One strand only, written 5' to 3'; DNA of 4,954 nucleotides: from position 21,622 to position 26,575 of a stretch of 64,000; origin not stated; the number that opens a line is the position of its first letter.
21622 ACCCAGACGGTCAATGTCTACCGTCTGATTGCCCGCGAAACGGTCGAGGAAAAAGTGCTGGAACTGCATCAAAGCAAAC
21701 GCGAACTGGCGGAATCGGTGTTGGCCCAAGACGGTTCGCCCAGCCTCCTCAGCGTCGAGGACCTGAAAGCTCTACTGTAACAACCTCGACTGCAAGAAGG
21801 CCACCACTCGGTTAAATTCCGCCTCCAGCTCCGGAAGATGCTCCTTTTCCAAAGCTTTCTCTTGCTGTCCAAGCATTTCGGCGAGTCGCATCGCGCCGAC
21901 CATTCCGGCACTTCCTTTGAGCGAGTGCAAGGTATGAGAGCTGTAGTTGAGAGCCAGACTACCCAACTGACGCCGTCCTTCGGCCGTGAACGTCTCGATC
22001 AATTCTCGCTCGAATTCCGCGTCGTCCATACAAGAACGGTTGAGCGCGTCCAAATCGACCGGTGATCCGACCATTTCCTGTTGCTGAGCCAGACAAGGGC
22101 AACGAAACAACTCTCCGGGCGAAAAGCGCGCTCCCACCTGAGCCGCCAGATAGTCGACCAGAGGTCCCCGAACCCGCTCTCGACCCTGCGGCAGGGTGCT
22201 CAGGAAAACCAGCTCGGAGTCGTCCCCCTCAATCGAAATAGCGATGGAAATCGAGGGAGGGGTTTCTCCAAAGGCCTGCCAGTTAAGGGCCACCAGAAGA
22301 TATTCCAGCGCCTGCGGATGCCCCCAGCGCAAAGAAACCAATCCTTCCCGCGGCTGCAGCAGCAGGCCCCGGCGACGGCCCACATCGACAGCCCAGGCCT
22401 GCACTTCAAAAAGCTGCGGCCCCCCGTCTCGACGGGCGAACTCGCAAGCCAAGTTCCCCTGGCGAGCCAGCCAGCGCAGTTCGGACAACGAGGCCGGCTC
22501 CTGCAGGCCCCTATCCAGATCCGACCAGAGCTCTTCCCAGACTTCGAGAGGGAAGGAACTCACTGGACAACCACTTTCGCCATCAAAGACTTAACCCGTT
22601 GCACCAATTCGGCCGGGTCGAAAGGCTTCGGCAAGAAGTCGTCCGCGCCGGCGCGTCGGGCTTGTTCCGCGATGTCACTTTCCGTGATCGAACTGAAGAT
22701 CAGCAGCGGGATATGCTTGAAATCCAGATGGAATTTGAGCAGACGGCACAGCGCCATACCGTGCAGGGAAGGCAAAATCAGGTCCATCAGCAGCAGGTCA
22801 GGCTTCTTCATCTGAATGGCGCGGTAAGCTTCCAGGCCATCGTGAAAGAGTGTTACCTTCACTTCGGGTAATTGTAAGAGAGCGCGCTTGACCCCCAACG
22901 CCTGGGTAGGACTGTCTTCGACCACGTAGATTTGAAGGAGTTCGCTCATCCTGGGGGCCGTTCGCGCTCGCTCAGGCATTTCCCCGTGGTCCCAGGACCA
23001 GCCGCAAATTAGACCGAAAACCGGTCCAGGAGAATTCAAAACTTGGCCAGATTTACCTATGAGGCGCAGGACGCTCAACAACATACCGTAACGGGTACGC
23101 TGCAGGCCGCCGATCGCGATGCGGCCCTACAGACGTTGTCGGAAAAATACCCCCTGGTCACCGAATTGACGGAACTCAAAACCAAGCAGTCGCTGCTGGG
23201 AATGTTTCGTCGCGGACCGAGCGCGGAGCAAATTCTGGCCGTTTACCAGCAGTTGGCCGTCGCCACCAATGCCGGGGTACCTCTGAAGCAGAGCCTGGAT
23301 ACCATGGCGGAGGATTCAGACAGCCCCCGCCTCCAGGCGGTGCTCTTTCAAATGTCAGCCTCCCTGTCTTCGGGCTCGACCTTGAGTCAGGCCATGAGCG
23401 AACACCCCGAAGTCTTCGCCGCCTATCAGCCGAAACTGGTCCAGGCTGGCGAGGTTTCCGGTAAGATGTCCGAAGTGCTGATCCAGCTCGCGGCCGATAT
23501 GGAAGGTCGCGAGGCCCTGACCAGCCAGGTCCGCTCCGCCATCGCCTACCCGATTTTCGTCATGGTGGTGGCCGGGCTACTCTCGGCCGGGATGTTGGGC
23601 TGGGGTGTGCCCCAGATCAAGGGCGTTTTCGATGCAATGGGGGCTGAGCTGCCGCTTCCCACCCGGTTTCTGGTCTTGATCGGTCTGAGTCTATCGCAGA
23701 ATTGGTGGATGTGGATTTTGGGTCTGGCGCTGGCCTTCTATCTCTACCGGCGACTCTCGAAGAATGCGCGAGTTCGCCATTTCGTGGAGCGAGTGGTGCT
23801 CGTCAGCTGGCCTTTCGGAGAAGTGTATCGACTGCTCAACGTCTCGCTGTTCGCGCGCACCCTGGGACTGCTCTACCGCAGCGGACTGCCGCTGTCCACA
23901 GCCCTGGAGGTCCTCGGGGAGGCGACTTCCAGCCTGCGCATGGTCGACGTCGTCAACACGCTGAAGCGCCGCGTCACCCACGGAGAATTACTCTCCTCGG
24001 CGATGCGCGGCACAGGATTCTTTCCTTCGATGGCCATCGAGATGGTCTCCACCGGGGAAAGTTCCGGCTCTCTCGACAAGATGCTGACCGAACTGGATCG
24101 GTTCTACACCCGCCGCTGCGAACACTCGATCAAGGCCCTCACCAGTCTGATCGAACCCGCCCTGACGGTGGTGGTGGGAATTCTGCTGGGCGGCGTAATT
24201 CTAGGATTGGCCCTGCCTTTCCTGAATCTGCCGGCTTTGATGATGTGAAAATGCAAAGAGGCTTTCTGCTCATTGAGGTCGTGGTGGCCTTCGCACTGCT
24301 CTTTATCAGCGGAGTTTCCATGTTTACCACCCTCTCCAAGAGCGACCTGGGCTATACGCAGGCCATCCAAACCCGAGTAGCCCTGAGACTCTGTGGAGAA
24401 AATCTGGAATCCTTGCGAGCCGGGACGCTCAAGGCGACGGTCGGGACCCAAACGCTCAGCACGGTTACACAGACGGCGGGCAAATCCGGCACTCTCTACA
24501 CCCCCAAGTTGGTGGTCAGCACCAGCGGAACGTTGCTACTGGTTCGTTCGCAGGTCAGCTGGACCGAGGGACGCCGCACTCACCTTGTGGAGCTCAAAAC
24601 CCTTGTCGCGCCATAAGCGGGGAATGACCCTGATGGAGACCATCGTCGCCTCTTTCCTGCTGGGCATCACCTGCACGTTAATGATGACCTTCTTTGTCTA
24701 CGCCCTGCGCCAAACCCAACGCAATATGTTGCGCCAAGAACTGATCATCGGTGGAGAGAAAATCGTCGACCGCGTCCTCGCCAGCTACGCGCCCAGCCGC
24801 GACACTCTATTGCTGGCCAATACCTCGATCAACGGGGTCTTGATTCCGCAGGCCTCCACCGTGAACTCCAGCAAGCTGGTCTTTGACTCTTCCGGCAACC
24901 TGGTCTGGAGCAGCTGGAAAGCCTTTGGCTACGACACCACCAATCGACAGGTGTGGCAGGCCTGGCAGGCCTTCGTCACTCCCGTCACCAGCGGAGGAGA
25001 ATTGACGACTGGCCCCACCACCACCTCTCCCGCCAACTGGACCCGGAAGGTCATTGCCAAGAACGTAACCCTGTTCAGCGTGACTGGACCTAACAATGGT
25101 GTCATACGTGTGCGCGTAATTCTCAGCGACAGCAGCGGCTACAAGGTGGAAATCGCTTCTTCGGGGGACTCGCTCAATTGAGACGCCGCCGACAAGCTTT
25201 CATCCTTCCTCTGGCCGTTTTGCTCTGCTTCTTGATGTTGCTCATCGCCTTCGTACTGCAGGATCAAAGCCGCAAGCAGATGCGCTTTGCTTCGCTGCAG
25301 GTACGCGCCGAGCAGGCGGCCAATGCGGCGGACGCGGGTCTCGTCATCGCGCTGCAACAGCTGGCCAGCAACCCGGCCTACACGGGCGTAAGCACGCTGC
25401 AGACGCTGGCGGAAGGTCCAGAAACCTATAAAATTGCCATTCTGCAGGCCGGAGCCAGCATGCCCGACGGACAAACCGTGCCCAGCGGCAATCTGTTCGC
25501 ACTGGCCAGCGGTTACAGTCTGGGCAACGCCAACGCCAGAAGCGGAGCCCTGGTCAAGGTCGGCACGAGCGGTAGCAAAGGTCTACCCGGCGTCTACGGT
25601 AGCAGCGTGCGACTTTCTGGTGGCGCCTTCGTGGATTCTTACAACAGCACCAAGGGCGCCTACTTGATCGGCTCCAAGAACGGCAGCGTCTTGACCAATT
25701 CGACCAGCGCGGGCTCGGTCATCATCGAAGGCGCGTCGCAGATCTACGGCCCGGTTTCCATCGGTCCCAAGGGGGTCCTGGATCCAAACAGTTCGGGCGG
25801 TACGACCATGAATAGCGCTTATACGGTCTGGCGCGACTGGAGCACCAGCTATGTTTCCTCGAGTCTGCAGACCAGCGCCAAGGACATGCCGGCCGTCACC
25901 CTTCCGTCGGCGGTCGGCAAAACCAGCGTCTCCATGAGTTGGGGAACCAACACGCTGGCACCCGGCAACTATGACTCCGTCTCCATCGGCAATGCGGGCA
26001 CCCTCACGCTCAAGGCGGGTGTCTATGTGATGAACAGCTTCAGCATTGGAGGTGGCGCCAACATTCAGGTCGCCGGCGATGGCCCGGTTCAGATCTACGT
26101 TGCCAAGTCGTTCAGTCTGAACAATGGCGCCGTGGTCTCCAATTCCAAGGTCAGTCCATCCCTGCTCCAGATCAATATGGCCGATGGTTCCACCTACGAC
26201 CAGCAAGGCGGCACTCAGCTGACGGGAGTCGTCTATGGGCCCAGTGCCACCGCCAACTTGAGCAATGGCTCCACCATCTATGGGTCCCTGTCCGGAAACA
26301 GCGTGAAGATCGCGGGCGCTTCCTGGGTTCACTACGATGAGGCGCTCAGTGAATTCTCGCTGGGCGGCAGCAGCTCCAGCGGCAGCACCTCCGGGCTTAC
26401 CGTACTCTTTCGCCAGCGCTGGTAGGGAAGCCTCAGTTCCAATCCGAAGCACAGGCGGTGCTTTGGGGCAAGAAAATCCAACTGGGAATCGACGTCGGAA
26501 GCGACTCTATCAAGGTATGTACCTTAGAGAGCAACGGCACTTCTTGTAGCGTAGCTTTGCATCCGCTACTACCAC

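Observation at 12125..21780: Tandem paralogous ~1300-aa SNF2 helicases, one with four TerB-like repeats, bracketing a small secreted protein and a possible Cys/His hydrolase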

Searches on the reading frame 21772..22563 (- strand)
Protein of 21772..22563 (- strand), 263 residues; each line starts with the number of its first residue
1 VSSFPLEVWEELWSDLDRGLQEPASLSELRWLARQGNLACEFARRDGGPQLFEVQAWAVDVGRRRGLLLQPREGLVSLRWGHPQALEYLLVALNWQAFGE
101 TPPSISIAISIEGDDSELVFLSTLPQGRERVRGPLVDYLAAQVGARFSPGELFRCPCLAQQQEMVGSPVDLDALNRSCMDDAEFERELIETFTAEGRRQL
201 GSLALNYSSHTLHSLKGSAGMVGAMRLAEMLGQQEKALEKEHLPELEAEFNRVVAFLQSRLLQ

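Call 11: search_protein_families(library=pfam, proteins=[window:21772-22563:-], max_evalue=0.01)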
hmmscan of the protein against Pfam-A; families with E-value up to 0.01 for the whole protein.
window:21772-22563:- (263 aa): 1 family
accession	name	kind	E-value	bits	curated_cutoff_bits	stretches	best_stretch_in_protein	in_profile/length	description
PF01627.28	Hpt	-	2.8e-08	34.3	24.6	1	187-250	1-71/84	Hpt domain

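Call 37: search_protein_families(library=padloc, proteins=[window:21772-22563:-], max_evalue=0.001)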
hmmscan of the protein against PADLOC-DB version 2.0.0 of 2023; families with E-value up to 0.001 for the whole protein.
window:21772-22563:- (263 aa): 0 families

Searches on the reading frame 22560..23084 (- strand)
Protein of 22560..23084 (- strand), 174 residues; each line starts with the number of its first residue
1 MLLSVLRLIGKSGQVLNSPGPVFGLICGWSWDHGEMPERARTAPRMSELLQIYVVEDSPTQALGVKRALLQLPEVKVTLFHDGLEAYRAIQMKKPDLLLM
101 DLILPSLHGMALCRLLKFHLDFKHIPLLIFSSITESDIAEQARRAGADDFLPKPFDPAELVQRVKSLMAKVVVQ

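Call 11: search_protein_families(library=pfam, proteins=[window:22560-23084:-], max_evalue=0.01)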
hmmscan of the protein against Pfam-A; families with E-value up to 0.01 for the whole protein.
window:22560-23084:- (174 aa): 1 family
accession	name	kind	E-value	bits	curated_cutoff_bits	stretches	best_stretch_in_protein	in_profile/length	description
PF00072.30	Response_reg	-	1.4e-22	80.4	30.2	1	52-165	1-111/111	Response regulator receiver domain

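Call 37: search_protein_families(library=padloc, proteins=[window:22560-23084:-], max_evalue=0.001)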
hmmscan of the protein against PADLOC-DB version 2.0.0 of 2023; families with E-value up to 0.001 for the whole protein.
window:22560-23084:- (174 aa): 0 families

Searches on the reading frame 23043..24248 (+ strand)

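Call 11: search_protein_families(library=pfam, proteins=[window:23043-24248:+], max_evalue=0.01)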
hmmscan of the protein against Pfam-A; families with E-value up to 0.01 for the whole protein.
window:23043-24248:+ (401 aa): 2 families
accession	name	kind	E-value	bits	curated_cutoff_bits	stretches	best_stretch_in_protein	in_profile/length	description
PF00482.28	T2SSF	-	1.2e-53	180.8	25.2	2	270-392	1-125/125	Type II secretion system (T2SS), protein F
PF13720.11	Acetyltransf_11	-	0.0059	17.4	24.5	0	52-100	21-70/82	Udp N-acetylglucosamine O-acyltransferase; Domain 2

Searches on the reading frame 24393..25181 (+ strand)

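Call 11: search_protein_families(library=pfam, proteins=[window:24393-25181:+], max_evalue=0.01)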
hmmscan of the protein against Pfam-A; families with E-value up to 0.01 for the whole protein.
window:24393-25181:+ (262 aa): 1 family
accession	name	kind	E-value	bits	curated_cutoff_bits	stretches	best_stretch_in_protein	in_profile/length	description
PF07963.17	N_methyl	-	0.0025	17.8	21.2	1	73-95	2-24/27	Prokaryotic N-terminal methylation motif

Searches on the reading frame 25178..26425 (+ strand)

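Call 11: search_protein_families(library=pfam, proteins=[window:25178-26425:+], max_evalue=0.01)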
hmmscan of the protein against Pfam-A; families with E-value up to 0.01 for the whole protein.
window:25178-26425:+ (415 aa): 1 family
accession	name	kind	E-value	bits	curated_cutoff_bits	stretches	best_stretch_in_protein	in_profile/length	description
PF23981.1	DUF7305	-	2.5e-20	73.6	27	1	254-392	40-184/185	Domain of unknown function (DUF7305)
